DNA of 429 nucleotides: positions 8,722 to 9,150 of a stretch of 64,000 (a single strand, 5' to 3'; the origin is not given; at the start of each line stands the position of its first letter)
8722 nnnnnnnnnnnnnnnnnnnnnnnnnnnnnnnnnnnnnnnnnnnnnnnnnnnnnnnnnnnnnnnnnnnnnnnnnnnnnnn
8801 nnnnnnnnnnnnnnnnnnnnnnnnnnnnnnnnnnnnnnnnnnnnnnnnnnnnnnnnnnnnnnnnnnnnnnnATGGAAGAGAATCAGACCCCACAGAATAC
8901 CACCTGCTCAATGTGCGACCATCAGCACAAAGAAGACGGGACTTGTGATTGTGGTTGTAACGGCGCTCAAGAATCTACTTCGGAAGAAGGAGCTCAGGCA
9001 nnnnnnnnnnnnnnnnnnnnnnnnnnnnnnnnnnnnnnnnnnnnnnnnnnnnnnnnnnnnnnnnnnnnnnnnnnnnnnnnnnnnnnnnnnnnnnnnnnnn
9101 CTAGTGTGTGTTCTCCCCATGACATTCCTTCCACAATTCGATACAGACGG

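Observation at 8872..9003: Unannotated 43-aa Cys-rich peptide gene with its own promoter and terminator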

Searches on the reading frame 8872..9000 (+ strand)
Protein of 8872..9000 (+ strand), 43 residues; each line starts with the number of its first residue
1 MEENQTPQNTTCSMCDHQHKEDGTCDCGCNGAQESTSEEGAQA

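Call 4: search_protein_families(library=pfam, proteins=[window:8872-9000:+], max_evalue=10)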
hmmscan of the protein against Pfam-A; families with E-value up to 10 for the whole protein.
seq(43 aa): 0 families

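Call 5: search_protein_families(library=ncbifam, proteins=[window:8872-9000:+], max_evalue=10)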
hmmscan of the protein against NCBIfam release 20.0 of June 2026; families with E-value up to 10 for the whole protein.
seq(43 aa): 0 families

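Call 10: find_homologous_proteins(query=window:8872-9000:+, max_evalue=10)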
Query seq(43 aa): no candidate shares three 5-residue words with the query. No homologue found.

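Call 11: find_encoding_contigs(protein=window:8872-9000:+, flank=3000, max_places=6)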
Protein seq(43 aa) (43 aa): no gene with exactly this product is on record in the collection.
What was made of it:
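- Tried and rejected: The word-indexed protein search with the peptide found nothing (call 10), and the exact look-up found no called gene (call 11).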

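Call 21: search_protein_representatives(protein=window:8872-9000:+)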
Query: 43 residues. Proteins with E-value up to 0.001 (for the whole library): 13; up to 1e-10: 0; up to 1e-30: 0. The best 13 are listed.
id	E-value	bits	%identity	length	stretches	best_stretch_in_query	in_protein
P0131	8.6e-08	47.5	62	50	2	9-31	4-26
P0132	1.7e-07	46.6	60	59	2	5-34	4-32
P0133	1.0e-06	44.2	61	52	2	8-33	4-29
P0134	1.6e-06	43.6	63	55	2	9-34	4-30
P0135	4.3e-06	42.3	64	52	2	10-32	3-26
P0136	9.8e-06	41.2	48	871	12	14-41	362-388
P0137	9.6e-05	38.1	54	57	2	11-38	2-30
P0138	1.2e-04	37.8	53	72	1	6-37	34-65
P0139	1.4e-04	37.7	64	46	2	7-31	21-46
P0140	1.9e-04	37.2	46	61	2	4-34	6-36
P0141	2.1e-04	37.1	65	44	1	14-39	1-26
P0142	2.4e-04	36.9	48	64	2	8-30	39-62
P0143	5.8e-04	35.7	48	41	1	9-35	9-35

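Call 28: list_cluster_members(proteins=[P0131, P0132, P0133, P0134, P0135, P0137, P0138, P0141, P0143, P0001])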
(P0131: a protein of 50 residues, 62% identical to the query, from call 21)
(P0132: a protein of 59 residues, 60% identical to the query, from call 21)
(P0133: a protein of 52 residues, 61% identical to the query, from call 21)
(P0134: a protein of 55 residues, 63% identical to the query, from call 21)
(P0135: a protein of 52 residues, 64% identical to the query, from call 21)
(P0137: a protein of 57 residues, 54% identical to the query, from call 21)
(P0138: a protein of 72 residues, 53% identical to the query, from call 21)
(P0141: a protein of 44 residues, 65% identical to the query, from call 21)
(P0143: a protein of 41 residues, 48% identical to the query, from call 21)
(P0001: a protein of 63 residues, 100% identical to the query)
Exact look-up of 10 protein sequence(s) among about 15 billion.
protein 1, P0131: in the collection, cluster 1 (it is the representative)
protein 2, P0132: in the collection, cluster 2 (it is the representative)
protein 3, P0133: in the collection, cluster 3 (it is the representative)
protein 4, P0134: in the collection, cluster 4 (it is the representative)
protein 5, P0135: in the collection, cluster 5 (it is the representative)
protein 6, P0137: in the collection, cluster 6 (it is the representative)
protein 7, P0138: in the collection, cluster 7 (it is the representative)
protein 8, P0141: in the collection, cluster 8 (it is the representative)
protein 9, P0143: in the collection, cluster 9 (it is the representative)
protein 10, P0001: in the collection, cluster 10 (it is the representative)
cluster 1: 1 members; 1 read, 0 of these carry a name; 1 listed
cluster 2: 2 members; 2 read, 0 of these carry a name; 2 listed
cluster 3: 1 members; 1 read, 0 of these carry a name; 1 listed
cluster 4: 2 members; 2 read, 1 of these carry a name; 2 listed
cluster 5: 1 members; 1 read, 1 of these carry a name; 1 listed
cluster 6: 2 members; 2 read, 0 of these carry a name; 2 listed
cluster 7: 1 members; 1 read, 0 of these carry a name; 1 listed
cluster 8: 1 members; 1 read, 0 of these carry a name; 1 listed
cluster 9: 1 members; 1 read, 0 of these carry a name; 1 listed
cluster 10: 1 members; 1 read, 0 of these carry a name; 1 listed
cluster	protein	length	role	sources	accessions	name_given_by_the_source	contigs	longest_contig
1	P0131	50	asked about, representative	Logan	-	-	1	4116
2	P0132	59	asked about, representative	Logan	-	-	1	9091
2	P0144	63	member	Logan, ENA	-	-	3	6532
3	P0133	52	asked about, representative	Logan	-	-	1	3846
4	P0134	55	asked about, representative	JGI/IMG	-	hypothetical protein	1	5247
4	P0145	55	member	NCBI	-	-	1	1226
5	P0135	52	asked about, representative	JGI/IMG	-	hypothetical protein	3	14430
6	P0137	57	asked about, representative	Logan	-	-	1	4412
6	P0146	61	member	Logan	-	-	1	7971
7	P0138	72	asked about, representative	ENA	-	-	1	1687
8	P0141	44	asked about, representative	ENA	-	-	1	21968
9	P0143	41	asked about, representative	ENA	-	-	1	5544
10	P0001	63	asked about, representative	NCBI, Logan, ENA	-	-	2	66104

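Call 29: find_encoding_contigs(protein=P0141, flank=5000, max_places=2)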
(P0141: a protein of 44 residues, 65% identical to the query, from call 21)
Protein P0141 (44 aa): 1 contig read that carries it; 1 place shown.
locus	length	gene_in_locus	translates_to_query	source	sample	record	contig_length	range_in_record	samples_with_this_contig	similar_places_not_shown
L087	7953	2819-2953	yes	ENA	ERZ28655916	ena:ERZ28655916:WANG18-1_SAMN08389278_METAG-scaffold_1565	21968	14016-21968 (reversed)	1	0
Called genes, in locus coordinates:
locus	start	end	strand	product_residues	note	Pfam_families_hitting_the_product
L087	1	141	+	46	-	?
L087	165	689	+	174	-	-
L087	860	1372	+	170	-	PF00156:Pribosyltran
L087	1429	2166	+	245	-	PF00300:His_Phos_1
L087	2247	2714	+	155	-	-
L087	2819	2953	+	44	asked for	-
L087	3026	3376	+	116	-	-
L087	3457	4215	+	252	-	-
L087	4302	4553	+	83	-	-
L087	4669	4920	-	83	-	-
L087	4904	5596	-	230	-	PF00899:ThiF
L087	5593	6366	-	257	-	PF14464:Prok-JAB (weak)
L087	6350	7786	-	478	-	-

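Call 30: find_encoding_contigs(protein=P0135, flank=5000, max_places=3)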
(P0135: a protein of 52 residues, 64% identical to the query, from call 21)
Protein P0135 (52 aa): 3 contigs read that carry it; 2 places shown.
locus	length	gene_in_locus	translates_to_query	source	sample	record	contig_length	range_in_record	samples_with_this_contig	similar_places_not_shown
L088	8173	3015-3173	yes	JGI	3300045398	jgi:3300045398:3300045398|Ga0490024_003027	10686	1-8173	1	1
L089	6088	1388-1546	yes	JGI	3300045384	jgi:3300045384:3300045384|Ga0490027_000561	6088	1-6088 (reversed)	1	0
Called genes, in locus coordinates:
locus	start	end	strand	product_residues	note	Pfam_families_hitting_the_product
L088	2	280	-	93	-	?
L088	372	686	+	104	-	-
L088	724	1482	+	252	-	PF08032:SpoU_sub_bind, PF00588:SpoU_methylase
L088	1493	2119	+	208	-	PF07690:MFS_1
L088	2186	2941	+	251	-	PF03239:FTR1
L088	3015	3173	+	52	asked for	-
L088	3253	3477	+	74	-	PF12844:HTH_19 (weak), PF13560:HTH_31, PF01381:HTH_3, PF13443:HTH_26 (weak)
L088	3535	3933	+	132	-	-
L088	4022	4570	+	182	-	PF00085:Thioredoxin, PF13098:Thioredoxin_2 (weak)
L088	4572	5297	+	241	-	-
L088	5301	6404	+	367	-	PF00578:AhpC-TSA, PF08534:Redoxin, PF13905:Thioredoxin_8, PF17991:Thioredoxin_10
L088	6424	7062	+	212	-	PF00753:Lactamase_B, PF13483:Lactamase_B_3, PF12706:Lactamase_B_2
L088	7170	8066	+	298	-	PF00892:EamA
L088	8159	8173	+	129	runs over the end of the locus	PF08570:DUF1761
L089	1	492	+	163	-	?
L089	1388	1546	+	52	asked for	-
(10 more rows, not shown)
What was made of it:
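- L088 has FTR1, the small gene, then Trx-CcdA-Trx_10 (call 30).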

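Call 34: search_solved_structures(query=A2, max_evalue=10, show_alignments=3)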
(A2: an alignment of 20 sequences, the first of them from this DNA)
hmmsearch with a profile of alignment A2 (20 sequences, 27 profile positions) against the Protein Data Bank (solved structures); distinct sequences matched with E-value up to 10: 9.
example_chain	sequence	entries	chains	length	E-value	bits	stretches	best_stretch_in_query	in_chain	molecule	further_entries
8ebt_K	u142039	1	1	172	0.064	16.2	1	5-13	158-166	DNA repair protein complementing XP-A cells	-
28ke_N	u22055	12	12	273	0.11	15.4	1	5-13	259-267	DNA repair protein complementing XP-A cells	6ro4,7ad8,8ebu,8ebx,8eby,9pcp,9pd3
1rb9_A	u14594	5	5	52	0.21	14.6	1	4-17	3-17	RUBREDOXIN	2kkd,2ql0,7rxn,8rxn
7bqv_B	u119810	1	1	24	0.24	14.3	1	6-17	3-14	Sal-like protein 4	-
6uml_E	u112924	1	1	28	0.32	13.9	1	6-16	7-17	Sal-like protein 4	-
7bqu_B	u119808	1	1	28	0.32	13.9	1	6-16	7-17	Sal-like protein 4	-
1rdv_A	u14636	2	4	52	0.35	13.8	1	4-17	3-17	RUBREDOXIN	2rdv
9fj2_A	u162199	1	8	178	0.96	12.4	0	7-15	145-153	Rubrerythrin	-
8y2i_A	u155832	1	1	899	8.9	9.3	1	4-17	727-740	dLesCas12e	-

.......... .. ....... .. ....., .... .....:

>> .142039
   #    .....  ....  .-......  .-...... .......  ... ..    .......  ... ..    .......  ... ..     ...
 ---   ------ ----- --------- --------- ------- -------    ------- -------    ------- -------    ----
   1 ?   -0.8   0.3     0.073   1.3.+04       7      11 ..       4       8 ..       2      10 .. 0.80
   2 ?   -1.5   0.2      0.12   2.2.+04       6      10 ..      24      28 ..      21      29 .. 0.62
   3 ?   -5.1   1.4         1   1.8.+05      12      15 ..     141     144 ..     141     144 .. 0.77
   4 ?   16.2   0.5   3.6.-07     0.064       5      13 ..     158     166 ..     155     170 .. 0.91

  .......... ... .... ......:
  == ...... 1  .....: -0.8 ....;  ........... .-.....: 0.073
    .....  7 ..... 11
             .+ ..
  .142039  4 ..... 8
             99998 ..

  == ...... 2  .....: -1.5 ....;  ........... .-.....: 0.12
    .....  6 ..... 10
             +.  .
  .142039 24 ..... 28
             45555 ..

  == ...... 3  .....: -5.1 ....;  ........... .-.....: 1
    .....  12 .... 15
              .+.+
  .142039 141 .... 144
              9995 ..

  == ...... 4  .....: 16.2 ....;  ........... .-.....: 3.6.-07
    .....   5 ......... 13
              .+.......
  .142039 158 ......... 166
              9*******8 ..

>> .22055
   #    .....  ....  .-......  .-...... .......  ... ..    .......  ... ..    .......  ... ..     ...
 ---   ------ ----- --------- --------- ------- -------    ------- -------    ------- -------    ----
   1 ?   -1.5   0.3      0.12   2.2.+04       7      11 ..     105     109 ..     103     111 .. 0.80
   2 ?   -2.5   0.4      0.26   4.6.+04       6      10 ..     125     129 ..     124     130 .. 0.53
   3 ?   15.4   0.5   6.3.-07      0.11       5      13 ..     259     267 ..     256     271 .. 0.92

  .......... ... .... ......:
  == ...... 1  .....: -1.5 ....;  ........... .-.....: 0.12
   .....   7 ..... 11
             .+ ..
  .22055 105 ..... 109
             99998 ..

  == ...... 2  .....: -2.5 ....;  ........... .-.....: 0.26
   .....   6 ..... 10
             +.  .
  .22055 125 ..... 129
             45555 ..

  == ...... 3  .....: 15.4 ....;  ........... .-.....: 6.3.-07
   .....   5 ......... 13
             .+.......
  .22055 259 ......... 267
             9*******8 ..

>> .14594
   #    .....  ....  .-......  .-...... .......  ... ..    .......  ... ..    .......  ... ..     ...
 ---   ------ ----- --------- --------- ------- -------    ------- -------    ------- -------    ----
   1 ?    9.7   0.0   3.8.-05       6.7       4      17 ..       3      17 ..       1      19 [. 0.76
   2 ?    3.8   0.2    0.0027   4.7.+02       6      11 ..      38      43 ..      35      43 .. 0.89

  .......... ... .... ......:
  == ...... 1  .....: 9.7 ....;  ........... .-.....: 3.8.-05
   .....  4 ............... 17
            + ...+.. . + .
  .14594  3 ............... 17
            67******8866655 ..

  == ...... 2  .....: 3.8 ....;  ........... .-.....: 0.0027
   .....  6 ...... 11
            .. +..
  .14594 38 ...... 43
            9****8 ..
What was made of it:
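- On Rubredoxin / zinc ribbon: PDB profile search best E=0.06-0.35 (call 34).
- Closest known: Rubredoxin and zinc-ribbon knuckles. Same: The N-terminal C-x2-C-G-H knuckle resembles a rubredoxin or zinc-ribbon knuckle (best PDB profile hits E=0.06-0.35, call 34).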

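Call 58: predict_structure(alignment_id=A2)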
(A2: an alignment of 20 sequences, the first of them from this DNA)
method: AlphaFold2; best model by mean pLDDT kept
length: 43 residues; sequences in the alignment: 20
mean_pLDDT: 70.7   pTM: 0.36
mean pLDDT of the five models: 70.7, 68.5, 68.2, 68.2, 66.7
residues with pLDDT >= 90: 0; 70-90: 20; 50-70: 23; < 50: 0
segments of 3 or more residues with pLDDT < 50: none
pLDDT, mean of each block of 10 residues (from residue 1): 62 86 81 58 56
secondary structure, 60 per line:
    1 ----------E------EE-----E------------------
elements in order:
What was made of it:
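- The core is compact with pLDDT 81-86 (call 58).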

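Call 62: fold_search(model_id=the predicted structure, library=pdb)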
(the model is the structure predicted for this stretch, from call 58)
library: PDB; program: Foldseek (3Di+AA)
matches with E <= 10: 0; with E <= 0.001: 0
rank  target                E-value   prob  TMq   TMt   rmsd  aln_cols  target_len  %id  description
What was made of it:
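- On Rubredoxin / zinc ribbon: Foldseek against PDB gave 0 matches (call 62).
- Closest known: Rubredoxin and zinc-ribbon knuckles. Different: The second half is C-x-C-x-C, not C-P-x-C-G. Nothing is significant by sequence or by Foldseek (calls 34, 62).
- Tried and rejected: The PDB profile search gave nothing significant (call 34), and Foldseek of the AlphaFold model against PDB gave 0 hits (call 62).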

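Call 82: list_cluster_members(proteins=[L088:5301-6404:+, L088:2186-2941:+, L087:4904-5596:-, L087:860-1372:+, L110:1149-2183:+, L110:3809-4564:+, L109:5056-6039:-, L127:6387-7421:-, L120:5288-6751:+, L126:414-1094:+])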
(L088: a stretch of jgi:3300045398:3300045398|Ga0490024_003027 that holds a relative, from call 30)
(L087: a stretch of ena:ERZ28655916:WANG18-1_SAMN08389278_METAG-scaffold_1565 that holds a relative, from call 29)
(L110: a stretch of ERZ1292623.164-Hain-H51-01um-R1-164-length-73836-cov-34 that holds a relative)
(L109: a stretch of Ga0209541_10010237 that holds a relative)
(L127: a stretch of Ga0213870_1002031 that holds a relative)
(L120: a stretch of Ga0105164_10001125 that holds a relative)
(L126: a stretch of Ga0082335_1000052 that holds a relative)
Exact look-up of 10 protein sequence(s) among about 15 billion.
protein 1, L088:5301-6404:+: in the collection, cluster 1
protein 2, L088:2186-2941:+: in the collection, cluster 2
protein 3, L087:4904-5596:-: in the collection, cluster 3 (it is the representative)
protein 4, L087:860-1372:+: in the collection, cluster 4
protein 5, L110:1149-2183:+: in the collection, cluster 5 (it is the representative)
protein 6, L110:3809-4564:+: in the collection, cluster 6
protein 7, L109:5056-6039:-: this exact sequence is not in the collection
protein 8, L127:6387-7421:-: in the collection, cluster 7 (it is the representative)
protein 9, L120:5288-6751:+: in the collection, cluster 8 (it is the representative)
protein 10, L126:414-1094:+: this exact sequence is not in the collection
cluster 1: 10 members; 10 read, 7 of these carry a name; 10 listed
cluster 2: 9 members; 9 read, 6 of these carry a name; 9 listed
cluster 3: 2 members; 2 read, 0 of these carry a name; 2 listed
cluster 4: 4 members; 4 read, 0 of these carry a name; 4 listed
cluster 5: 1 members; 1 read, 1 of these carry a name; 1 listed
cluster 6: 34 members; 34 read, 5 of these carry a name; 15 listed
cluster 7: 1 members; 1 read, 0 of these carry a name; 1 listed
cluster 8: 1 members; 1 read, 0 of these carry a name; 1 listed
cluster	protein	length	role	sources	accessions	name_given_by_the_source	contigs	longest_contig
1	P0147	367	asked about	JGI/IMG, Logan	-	thiol-disulfide isomerase/thioredoxin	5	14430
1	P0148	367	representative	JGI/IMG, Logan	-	thiol-disulfide isomerase/thioredoxin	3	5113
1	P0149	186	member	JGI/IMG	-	hypothetical protein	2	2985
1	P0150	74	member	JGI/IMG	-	hypothetical protein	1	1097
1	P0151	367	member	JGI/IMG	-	thiol-disulfide isomerase/thioredoxin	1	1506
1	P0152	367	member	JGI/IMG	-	thiol-disulfide isomerase/thioredoxin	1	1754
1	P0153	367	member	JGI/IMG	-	thiol-disulfide isomerase/thioredoxin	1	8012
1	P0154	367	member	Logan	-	-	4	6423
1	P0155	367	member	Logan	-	-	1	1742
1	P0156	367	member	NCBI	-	-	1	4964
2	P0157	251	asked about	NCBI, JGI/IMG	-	high-affinity Fe2+/Pb2+ permease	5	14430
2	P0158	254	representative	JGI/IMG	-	high-affinity Fe2+/Pb2+ permease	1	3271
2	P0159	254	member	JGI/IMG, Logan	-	high-affinity Fe2+/Pb2+ permease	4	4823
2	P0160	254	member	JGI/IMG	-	high-affinity Fe2+/Pb2+ permease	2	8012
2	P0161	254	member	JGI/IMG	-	high-affinity Fe2+/Pb2+ permease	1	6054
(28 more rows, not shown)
